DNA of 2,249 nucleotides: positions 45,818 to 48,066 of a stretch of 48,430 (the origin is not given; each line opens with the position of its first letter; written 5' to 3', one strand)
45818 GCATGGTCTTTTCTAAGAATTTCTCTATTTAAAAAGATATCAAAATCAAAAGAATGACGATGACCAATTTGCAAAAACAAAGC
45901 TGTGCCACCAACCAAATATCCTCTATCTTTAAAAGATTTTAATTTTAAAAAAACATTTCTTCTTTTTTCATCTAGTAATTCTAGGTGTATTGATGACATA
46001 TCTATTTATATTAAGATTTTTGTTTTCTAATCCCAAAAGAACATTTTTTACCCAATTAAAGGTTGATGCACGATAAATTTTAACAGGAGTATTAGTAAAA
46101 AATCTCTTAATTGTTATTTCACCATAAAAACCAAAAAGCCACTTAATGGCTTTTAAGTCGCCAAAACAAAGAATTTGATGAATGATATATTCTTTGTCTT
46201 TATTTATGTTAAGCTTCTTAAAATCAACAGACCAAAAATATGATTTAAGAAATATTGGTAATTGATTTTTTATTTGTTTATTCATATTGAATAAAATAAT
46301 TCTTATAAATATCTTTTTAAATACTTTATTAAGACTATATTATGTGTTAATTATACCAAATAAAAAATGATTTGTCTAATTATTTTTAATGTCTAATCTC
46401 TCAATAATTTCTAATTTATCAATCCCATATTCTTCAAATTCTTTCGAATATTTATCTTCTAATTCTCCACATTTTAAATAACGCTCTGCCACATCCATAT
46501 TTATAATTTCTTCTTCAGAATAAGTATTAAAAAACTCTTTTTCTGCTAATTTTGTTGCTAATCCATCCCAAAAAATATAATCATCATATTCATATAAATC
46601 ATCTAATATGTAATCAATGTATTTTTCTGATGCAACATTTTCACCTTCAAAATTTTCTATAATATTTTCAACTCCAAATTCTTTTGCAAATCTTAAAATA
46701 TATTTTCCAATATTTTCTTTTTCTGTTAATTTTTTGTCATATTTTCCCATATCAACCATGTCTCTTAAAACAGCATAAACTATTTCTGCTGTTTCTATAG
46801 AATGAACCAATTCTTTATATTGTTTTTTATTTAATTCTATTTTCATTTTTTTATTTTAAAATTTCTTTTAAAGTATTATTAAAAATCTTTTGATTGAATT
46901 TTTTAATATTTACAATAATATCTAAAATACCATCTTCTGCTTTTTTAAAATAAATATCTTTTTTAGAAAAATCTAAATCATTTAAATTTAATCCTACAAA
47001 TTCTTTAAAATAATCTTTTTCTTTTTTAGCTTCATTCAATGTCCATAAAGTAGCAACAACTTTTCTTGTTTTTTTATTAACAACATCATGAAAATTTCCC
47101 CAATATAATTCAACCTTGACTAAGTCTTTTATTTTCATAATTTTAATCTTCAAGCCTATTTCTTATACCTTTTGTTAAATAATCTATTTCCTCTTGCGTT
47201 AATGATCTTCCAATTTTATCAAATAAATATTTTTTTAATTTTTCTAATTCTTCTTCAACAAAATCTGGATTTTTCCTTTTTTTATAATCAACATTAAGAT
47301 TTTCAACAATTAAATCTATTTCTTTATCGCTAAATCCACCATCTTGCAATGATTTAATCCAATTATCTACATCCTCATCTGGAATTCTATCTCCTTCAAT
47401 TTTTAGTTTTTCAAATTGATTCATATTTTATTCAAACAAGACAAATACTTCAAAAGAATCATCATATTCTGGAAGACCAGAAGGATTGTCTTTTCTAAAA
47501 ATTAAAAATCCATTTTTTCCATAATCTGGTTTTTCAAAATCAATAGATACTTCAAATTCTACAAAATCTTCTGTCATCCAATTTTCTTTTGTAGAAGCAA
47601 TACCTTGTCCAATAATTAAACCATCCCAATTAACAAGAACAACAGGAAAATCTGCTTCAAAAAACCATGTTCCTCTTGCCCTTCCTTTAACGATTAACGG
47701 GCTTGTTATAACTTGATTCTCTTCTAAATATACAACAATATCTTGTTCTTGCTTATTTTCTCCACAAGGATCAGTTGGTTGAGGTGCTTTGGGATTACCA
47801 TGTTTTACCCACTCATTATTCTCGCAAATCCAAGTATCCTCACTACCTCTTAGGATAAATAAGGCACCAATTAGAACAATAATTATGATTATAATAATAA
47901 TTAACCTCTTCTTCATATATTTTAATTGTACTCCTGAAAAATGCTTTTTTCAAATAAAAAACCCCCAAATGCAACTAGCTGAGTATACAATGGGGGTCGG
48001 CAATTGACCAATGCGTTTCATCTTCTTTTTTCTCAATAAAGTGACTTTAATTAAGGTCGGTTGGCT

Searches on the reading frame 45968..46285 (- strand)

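Call 70: search_protein_families(library=pfam, proteins=[window:45968-46285:-], max_evalue=0.001)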
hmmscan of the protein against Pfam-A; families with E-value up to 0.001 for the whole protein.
window:45968-46285:- (105 aa): 1 family
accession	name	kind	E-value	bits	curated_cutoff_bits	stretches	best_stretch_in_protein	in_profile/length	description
PF21956.1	DUF6922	-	1e-13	51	27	1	12-61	1-50/52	Family of unknown function (DUF6922)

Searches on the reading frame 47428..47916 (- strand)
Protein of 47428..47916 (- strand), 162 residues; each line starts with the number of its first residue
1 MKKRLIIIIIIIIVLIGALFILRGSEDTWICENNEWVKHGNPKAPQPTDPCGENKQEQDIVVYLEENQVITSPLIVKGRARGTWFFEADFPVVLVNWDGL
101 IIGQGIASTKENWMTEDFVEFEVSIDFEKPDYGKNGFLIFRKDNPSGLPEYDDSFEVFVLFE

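Call 70: search_protein_families(library=pfam, proteins=[window:47428-47916:-], max_evalue=0.001)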
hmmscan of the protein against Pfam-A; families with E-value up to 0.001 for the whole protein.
window:47428-47916:- (162 aa): 1 family
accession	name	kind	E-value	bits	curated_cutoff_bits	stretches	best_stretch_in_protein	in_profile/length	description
PF10648.15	Gmad2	-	8.2e-08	32.9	25.7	1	66-145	9-82/86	Immunoglobulin-like domain of bacterial spore germination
